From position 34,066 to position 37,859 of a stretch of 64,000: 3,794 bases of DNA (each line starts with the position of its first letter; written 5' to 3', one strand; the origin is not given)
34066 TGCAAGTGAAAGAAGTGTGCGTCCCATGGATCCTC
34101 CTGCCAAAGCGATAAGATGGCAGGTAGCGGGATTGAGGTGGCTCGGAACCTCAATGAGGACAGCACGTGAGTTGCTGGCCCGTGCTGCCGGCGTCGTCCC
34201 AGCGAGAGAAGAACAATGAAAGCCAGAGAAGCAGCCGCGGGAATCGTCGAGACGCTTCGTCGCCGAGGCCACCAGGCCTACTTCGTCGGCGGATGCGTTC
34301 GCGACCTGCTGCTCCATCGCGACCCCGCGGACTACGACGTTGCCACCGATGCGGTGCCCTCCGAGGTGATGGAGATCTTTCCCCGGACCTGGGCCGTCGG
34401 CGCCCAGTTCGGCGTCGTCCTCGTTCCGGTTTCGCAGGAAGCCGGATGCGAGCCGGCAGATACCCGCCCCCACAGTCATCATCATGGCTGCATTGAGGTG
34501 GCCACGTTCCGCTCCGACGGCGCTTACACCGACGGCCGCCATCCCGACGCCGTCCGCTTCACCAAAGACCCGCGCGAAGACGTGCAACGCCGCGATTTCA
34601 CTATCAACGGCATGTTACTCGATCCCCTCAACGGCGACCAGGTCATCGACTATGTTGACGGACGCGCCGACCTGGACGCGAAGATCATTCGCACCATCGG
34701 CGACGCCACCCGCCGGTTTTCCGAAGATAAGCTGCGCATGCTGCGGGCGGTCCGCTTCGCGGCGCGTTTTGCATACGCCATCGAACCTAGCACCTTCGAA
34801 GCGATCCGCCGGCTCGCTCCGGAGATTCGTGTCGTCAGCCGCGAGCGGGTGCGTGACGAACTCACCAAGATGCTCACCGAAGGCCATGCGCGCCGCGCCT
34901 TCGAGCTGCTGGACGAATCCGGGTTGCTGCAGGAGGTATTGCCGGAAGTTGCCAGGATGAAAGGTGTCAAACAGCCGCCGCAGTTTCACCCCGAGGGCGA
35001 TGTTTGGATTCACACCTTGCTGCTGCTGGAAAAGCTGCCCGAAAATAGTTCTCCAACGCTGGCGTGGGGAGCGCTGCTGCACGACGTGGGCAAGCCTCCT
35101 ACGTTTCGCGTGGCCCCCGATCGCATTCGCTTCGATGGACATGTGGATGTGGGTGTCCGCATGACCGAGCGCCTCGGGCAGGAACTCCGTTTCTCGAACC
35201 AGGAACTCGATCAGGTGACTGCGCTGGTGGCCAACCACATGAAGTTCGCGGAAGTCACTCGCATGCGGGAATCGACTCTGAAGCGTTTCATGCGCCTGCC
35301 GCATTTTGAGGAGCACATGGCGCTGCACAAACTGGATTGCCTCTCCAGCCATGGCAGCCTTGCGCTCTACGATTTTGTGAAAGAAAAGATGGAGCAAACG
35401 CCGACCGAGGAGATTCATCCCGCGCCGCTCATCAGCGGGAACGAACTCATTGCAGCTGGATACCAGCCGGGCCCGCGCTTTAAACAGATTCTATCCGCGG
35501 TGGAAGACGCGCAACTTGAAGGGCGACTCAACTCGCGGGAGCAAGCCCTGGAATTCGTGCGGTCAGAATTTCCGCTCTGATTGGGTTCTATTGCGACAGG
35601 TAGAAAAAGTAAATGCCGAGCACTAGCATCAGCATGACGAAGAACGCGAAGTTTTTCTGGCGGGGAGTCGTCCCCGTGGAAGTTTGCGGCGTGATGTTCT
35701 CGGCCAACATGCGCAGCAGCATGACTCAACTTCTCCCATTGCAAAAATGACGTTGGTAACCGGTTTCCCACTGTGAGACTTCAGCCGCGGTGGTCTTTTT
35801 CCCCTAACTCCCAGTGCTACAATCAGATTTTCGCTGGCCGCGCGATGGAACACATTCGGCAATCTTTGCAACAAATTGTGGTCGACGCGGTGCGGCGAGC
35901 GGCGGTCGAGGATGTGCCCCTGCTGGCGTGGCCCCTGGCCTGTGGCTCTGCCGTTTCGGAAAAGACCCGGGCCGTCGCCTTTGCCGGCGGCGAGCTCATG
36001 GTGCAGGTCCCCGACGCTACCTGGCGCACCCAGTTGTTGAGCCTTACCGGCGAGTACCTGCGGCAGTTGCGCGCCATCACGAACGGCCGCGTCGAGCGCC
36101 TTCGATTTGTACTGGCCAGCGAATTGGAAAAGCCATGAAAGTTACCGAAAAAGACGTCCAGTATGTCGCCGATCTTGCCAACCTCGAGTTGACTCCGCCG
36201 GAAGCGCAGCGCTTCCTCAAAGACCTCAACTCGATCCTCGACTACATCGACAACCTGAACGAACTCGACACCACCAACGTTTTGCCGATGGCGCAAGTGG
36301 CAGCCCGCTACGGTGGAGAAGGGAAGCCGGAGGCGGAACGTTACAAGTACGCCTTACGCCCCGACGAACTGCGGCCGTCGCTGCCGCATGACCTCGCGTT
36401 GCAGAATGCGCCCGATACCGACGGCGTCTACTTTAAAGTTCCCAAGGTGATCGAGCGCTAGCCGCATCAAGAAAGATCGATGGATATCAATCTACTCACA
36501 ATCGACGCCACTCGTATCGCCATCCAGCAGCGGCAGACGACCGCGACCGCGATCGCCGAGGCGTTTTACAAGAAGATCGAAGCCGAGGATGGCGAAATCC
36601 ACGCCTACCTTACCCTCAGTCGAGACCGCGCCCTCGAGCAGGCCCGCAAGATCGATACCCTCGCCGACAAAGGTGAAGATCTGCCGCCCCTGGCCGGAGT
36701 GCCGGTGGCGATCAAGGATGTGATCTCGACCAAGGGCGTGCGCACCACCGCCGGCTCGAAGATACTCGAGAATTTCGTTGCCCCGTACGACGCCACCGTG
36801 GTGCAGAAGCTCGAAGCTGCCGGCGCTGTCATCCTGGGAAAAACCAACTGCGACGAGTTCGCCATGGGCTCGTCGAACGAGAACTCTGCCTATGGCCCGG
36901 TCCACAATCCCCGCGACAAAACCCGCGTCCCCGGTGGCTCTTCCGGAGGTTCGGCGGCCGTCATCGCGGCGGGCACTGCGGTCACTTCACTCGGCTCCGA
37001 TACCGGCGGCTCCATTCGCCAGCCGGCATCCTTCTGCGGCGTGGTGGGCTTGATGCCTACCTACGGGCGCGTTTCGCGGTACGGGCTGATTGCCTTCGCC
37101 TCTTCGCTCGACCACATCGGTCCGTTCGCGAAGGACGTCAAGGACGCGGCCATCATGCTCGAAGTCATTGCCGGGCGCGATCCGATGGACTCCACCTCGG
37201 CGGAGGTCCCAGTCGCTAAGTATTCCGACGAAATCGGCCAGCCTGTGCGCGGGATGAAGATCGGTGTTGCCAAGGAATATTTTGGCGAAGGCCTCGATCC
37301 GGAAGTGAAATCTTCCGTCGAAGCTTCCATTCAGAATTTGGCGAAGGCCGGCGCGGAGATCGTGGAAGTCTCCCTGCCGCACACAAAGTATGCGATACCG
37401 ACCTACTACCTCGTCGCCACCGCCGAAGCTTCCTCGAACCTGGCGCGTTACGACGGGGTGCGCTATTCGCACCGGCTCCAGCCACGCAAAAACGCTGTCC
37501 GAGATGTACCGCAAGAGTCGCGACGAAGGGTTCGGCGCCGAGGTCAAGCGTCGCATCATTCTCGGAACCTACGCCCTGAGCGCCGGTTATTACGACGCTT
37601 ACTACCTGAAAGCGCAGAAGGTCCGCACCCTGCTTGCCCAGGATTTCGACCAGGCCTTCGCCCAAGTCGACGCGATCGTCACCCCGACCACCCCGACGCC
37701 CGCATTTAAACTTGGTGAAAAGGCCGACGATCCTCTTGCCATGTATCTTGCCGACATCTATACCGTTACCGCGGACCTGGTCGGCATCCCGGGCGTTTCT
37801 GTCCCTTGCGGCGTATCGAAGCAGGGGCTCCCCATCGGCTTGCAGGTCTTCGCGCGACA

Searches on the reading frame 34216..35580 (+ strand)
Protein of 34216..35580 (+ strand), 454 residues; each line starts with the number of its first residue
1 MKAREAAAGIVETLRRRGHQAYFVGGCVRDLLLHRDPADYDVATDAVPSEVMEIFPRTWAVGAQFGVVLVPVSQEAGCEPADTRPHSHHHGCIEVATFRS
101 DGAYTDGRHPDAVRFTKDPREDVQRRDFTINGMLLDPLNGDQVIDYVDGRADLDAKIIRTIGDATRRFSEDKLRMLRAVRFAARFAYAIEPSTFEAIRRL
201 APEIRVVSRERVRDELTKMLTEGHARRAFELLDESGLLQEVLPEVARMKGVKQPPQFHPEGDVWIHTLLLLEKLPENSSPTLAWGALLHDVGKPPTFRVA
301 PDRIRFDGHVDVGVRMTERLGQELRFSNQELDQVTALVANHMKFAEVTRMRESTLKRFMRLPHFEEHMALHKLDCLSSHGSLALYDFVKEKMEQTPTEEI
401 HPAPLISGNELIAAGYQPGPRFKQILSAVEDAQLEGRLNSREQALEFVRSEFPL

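Call 10: search_protein_families(library=pfam, proteins=[window:34216-35580:+], max_evalue=0.001)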
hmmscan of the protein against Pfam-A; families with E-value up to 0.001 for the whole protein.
window:34216-35580:+ (454 aa): 4 families
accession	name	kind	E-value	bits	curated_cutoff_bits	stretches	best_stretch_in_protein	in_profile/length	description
PF01743.26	PolyA_pol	-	4.7e-33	114.6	23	1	21-159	1-126/126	Poly A polymerase head domain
PF12627.12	PolyA_pol_RNAbd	-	1.9e-22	79.2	22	1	188-247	3-62/64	Probable RNA and SrmB- binding site of polymerase A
PF01966.28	HD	-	1e-08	35.9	22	1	266-348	11-92/116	HD domain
PF13735.12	tRNA_NucTran2_2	-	4.5e-08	33.6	27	1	322-446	29-147/149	tRNA nucleotidyltransferase domain 2 putative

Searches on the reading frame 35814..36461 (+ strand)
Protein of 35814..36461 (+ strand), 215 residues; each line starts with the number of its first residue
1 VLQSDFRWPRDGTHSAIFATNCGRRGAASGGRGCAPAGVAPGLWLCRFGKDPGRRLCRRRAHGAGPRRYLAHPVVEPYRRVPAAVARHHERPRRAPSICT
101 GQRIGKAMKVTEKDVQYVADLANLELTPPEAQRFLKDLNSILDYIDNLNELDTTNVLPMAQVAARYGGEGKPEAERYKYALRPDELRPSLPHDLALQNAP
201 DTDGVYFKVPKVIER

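Call 10: search_protein_families(library=pfam, proteins=[window:35814-36461:+], max_evalue=0.001)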
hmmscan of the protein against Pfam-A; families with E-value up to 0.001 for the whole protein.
window:35814-36461:+ (215 aa): 1 family
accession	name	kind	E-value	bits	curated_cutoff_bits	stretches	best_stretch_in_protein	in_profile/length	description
PF02686.20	GatC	-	9.6e-19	67.8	23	1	126-209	1-66/66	Glu-tRNAGln amidotransferase C subunit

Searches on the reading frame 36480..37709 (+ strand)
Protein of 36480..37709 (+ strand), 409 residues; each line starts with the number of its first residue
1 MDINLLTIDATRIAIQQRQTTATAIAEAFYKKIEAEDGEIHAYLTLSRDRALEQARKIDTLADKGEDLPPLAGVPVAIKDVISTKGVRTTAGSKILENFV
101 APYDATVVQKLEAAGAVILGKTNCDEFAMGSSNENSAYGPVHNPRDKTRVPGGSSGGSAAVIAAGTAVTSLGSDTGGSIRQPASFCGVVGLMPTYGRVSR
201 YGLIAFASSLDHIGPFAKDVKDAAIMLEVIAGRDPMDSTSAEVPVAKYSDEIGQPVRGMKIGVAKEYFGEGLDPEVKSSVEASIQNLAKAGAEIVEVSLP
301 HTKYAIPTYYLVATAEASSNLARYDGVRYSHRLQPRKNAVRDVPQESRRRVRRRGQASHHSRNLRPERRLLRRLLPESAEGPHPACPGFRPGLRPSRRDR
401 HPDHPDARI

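Call 10: search_protein_families(library=pfam, proteins=[window:36480-37709:+], max_evalue=0.001)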
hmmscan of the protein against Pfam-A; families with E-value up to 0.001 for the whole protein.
window:36480-37709:+ (409 aa): 1 family
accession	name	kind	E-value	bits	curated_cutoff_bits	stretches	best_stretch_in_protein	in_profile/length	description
PF01425.27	Amidase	-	1.2e-122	410.6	27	1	25-349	2-325/445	Amidase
